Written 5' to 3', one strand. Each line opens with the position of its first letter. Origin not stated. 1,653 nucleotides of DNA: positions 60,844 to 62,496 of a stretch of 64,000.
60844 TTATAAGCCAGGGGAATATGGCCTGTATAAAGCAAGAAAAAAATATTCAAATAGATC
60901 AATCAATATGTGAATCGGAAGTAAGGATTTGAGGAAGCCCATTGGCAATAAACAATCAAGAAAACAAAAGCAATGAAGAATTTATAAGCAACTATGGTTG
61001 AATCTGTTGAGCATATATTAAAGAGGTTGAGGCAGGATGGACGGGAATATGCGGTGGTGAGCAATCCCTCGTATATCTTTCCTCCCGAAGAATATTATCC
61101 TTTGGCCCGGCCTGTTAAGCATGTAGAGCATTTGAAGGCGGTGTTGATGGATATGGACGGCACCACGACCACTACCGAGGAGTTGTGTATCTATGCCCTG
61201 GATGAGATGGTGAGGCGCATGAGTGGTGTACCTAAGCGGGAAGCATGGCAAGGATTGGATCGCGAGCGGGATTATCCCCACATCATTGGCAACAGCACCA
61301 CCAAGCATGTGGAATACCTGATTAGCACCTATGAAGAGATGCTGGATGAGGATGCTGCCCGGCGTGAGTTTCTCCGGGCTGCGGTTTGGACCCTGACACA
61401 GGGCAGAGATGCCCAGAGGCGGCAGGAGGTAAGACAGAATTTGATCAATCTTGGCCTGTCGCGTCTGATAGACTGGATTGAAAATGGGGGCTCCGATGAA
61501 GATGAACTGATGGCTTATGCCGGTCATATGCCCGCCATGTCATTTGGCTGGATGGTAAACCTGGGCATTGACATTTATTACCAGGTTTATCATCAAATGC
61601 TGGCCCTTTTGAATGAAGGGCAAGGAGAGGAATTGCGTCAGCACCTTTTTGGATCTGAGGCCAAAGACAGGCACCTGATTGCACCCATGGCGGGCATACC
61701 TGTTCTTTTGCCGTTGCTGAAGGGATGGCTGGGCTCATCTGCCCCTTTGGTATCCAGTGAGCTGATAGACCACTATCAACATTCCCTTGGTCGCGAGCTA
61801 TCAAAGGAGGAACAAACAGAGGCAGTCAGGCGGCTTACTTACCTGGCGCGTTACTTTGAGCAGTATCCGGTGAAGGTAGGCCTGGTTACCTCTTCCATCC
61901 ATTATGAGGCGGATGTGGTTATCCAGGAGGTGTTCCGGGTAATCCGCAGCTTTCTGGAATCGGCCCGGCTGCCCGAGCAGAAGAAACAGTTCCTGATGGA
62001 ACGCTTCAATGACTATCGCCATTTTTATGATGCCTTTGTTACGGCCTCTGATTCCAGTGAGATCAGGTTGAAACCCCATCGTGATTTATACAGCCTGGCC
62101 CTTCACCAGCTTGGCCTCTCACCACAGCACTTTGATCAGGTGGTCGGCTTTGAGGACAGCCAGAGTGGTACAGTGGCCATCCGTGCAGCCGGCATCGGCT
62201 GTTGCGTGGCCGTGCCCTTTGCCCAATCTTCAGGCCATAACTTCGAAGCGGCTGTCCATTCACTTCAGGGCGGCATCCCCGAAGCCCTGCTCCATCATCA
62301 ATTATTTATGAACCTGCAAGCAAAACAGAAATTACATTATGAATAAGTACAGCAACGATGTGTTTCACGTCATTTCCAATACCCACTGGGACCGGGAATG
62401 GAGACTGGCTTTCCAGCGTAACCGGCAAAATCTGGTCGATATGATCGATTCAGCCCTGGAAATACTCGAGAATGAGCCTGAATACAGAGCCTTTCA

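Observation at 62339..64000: Cytoplasmic GH38 paralogue lacks the catalytic nucleophile Asp and is operon-linked to nanE: possible substrate-assisted alpha-N-acetylmannosaminidase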

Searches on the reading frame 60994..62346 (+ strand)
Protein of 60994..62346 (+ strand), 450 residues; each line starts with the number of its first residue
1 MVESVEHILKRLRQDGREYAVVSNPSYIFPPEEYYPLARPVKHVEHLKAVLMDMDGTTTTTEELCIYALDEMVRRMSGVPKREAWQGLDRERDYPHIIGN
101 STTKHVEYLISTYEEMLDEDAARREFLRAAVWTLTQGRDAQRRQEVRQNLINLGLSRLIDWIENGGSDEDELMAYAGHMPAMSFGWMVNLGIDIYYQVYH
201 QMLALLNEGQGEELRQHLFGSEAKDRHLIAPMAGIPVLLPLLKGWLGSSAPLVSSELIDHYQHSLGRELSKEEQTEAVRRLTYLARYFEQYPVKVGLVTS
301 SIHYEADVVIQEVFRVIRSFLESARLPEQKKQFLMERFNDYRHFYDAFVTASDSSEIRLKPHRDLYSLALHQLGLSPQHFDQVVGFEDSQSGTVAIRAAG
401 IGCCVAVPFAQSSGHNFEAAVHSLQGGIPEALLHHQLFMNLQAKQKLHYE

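Call 7: search_protein_families(library=pfam, proteins=[window:60994-62346:+], max_evalue=0.001)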
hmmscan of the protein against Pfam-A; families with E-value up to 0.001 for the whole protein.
window:60994-62346:+ (450 aa): 2 families
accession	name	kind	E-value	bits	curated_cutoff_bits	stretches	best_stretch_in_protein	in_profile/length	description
PF00702.32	Hydrolase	-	7.6e-08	33.4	26.4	0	342-400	138-191/191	haloacid dehalogenase-like hydrolase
PF13419.12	HAD_2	-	4.1e-07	30.7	23.8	0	339-405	116-177/178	Haloacid dehalogenase-like hydrolase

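Call 20: search_protein_families(library=ncbifam, proteins=[window:60994-62346:+], max_evalue=0.001)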
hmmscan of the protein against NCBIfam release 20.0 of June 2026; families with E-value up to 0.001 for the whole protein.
window:60994-62346:+ (450 aa): 5 families
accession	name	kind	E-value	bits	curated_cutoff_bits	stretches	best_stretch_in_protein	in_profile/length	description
TIGR02009.1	PGMB-YQAB-SF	subfamily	7.5e-11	42.6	153.35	1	343-404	128-184/186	beta-phosphoglucomutase family hydrolase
TIGR01990.1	bPGM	equivalog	7.6e-08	32.5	189.4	1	346-402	128-182/187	beta-phosphoglucomutase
NF008087.0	PRK10826.1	equivalog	6.6e-06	25.9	191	1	341-413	131-197/222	hexitol phosphatase HxpB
TIGR01509.1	HAD-SF-IA-v3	subfamily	7.9e-06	26.1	29.4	1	357-405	108-153/154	HAD-IA family hydrolase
TIGR02253.1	CTE7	subfamily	0.00026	20.8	169.75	0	340-379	132-169/221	TIGR02253 family HAD-type hydrolase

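Call 29: search_solved_structures(query=window:60994-62346:+, max_evalue=0.1, show_alignments=2)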
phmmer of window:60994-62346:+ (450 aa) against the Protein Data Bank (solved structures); distinct sequences matched with E-value up to 0.1: 20.
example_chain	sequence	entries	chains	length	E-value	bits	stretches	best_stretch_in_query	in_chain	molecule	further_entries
1lvh_A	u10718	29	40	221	1.1e-05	27.7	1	329-400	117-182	beta-phosphoglucomutase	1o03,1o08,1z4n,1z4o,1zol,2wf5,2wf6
5olw_A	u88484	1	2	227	1.2e-05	27.6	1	329-401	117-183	Beta-phosphoglucomutase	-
6hdh_A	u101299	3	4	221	2e-05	26.8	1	329-400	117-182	Beta-phosphoglucomutase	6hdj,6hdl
4uar_A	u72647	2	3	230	2.3e-05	26.7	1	342-410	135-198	Protein CbbY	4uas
6hdi_A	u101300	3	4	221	3e-05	26.3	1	329-400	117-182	Beta-phosphoglucomutase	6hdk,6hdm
6i03_A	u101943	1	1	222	4.4e-05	25.7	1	329-400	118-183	Beta-phosphoglucomutase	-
5ok0_A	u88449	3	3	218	4.7e-05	25.6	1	329-400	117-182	Beta-phosphoglucomutase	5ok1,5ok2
6h8y_A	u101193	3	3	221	4.7e-05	25.6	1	329-400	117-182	Beta-phosphoglucomutase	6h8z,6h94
5ojz_A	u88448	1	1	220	4.8e-05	25.6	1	329-400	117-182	Beta-phosphoglucomutase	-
5o6p_A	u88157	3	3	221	4.9e-05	25.6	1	329-400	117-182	Beta-phosphoglucomutase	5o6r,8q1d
6hdf_A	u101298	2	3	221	5.5e-05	25.4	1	329-400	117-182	Beta-phosphoglucomutase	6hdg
3kbb_A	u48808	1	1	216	5.6e-05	25.4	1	330-415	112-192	Phosphorylated carbohydrates phosphatase TM_1254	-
6h90_A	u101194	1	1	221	5.6e-05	25.4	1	329-400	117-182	Beta-phosphoglucomutase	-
3fm9_A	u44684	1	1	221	6.2e-05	25.3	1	329-400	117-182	Beta-phosphoglucomutase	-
6ydj_A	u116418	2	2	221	8.6e-05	24.8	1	329-400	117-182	Beta-phosphoglucomutase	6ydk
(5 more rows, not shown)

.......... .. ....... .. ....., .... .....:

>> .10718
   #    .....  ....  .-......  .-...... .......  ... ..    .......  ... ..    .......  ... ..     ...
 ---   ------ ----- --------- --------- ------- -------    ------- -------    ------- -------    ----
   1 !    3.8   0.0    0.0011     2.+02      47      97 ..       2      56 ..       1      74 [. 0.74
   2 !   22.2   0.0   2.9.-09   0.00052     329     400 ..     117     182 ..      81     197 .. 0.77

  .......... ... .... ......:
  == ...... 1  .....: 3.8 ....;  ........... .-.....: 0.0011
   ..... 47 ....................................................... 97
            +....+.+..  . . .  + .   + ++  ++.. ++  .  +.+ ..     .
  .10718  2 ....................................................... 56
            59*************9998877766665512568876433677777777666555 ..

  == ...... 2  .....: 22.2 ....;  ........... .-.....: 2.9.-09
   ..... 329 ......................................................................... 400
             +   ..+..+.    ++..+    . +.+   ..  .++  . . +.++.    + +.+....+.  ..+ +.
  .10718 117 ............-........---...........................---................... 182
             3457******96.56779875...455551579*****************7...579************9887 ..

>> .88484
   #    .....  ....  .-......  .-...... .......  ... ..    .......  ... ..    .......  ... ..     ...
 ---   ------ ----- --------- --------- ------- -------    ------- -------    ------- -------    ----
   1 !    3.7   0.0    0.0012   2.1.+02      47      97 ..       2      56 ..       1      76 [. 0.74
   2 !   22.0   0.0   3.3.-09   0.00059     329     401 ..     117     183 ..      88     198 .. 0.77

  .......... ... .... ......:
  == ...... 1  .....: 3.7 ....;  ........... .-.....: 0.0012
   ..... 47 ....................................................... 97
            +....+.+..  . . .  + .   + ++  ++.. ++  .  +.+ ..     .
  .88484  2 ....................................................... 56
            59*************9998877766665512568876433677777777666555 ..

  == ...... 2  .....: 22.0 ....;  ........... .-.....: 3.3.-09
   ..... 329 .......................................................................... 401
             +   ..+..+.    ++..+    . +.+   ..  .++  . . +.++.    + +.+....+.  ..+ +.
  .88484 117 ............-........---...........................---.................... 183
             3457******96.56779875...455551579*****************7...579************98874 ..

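Call 58: list_cluster_members(proteins=[P0001, window:60994-62343:+, window:57139-57885:+])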
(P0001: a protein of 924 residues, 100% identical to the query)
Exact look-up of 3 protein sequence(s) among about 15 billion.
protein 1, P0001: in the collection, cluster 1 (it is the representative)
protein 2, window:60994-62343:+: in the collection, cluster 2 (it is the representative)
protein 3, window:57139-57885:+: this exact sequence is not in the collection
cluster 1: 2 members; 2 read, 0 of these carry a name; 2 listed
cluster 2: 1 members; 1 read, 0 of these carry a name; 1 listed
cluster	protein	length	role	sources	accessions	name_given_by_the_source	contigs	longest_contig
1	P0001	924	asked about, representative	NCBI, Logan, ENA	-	-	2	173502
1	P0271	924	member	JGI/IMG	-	-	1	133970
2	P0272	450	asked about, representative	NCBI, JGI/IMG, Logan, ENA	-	-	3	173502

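Call 63: find_homologous_proteins(query=window:60994-62343:+, max_evalue=0.00001)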
Query window:60994-62343:+ (450 aa): 870 proteins with E <= 0.00001 among 8000 candidates; the best 120 are listed.
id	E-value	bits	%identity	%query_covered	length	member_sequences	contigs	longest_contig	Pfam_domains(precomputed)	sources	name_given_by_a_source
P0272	0.0e+0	1022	100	100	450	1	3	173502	PF13419.13,PF00702.33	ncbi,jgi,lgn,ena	-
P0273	2.0e-204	697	68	100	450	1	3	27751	PF13419.13,PF00702.33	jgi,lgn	jgi:beta-phosphoglucomutase-like phosphatase (HAD superfamily)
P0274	1.0e-196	672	66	99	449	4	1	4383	PF13419.13,PF00702.33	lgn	-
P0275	6.1e-194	663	64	100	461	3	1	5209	PF13419.13,PF00702.33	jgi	-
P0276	2.7e-193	661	64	100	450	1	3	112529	PF13419.13,PF00702.33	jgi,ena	-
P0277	2.7e-187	641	62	100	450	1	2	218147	PF13419.13,PF00702.33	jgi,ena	-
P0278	3.7e-186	637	63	100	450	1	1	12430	PF13419.13,PF00702.33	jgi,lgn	jgi:beta-phosphoglucomutase-like phosphatase (HAD superfamily)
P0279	1.0e-185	636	62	100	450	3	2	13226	PF13419.13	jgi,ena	-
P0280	2.1e-183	628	62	100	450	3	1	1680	PF13419.13,PF00702.33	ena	-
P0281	8.8e-183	626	60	100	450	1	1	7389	PF13419.13,PF00702.33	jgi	-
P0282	2.6e-165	569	58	99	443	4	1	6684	PF13419.13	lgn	-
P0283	3.9e-160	552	56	98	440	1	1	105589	PF13419.13,PF00702.33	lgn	-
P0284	5.2e-160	551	56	98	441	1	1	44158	-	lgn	-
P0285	2.5e-159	549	55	98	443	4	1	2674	-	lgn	-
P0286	6.0e-158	544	56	98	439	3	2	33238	-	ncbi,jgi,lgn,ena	jgi:beta-phosphoglucomutase-like phosphatase (HAD superfamily)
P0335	5.9e-142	492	51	96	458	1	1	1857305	PF00702.33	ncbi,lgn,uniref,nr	ncbi:HAD family hydrolase [Sediminitomix flava]|uniref:HAD superfamily hydrolase (TIGR01509 family) 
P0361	2.8e-132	460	50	94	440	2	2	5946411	PF13419.13,PF00702.33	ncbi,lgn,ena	-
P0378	1.4e-126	441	49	96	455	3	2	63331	PF00702.33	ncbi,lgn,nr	ncbi:MAG: hypothetical protein ONB31_11180 [candidate division KSB1 bacterium]|nr:hypothetical prote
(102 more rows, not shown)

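Call 64: find_encoding_contigs(protein=P0335, flank=10000, max_places=1)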
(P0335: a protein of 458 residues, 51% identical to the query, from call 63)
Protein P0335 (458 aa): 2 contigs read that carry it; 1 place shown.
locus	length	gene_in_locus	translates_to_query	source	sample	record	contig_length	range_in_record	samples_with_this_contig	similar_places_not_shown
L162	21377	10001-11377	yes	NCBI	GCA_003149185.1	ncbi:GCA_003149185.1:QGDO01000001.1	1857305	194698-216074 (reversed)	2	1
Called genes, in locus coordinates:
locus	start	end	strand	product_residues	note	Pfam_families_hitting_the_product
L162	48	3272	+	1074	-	PF13620:CarboxypepD_reg, PF13715:CarbopepD_reg_2, PF07715:Plug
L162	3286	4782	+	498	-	PF12741:SusD-like, PF12771:SusD-like_2, PF12741:SusD-like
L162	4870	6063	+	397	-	-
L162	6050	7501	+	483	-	PF16401:DUF5009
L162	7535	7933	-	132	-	-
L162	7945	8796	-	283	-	PF22200:ExsA_N, PF00165:HTH_AraC, PF12833:HTH_18, PF00165:HTH_AraC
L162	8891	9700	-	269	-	-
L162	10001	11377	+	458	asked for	PF00702:Hydrolase (faint)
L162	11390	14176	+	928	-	PF01074:Glyco_hydro_38N, PF09261:Alpha-mann_mid, PF07748:Glyco_hydro_38C, PF17677:Glyco_hydro38C2 (faint)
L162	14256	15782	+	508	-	PF13552:DUF4127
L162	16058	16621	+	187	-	PF04542:Sigma70_r2, PF08281:Sigma70_r4_2, PF04545:Sigma70_r4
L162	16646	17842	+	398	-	PF07221:GlcNAc_2-epim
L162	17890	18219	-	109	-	-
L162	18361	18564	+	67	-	-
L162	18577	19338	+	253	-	PF00005:ABC_tran, PF13304:AAA_21 (faint)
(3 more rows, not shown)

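Call 65: find_encoding_contigs(protein=P0361, flank=10000, max_places=1)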
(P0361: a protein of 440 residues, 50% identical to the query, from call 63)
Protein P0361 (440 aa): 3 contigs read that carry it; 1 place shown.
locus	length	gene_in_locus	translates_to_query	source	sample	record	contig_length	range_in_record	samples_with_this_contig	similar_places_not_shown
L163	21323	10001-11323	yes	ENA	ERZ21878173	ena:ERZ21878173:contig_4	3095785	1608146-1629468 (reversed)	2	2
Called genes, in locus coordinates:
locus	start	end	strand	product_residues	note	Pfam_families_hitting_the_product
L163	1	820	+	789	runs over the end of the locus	-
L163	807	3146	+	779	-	-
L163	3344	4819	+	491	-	-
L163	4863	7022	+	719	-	PF05378:Hydant_A_N, PF13941:MutL (faint), PF01968:Hydantoinase_A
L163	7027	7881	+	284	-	PF12831:FAD_oxidored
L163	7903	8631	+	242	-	PF04131:NanE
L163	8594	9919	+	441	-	PF00890:FAD_binding_2 (weak), PF01134:GIDA (weak), PF01266:DAO (weak), PF07992:Pyr_redox_2 (weak), PF12831:FAD_oxidored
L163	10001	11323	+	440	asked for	PF00702:Hydrolase (faint), PF13419:HAD_2 (faint)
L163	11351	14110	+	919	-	PF01074:Glyco_hydro_38N, PF09261:Alpha-mann_mid, PF07748:Glyco_hydro_38C, PF17677:Glyco_hydro38C2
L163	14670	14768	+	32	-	-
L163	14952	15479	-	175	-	PF08984:DUF1858, PF10006:DUF2249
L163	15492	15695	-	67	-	-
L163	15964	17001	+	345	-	PF06580:His_kinase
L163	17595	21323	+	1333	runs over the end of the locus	PF00041:fn3 (faint), PF18962:Por_Secre_tail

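Call 66: find_encoding_contigs(protein=P0378, flank=10000, max_places=1)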
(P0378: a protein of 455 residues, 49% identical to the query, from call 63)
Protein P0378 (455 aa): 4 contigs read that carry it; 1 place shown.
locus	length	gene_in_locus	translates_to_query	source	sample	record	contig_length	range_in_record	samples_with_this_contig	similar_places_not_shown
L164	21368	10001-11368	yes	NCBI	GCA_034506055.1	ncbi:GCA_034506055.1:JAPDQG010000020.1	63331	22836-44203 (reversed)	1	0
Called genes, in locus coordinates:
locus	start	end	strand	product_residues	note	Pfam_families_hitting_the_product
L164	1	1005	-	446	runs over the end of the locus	PF01554:MatE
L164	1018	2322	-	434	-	PF07994:NAD_binding_5, PF01658:Inos-1-P_synth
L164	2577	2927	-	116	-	PF02261:Asp_decarbox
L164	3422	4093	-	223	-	PF01066:CDP-OH_P_transf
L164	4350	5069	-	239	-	PF00590:TP_methylase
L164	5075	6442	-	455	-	PF00202:Aminotran_3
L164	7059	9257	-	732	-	PF00933:Glyco_hydro_3, PF01915:Glyco_hydro_3_C, PF14310:Fn3-like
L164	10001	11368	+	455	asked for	PF00702:Hydrolase (faint)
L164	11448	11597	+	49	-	-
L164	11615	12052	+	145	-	PF09922:LiaF-like_C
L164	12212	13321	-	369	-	PF07313:AmiA-like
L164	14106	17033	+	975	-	PF13620:CarboxypepD_reg, PF13715:CarbopepD_reg_2, PF07715:Plug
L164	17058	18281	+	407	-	PF07980:SusD_RagB (weak)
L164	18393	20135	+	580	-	PF20094:GWxTD_dom (faint)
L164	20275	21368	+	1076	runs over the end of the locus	PF14870:PSII_BNR (faint), PF02012:BNR (faint), PF13088:BNR_2 (faint), PF15902:Sortilin-Vps10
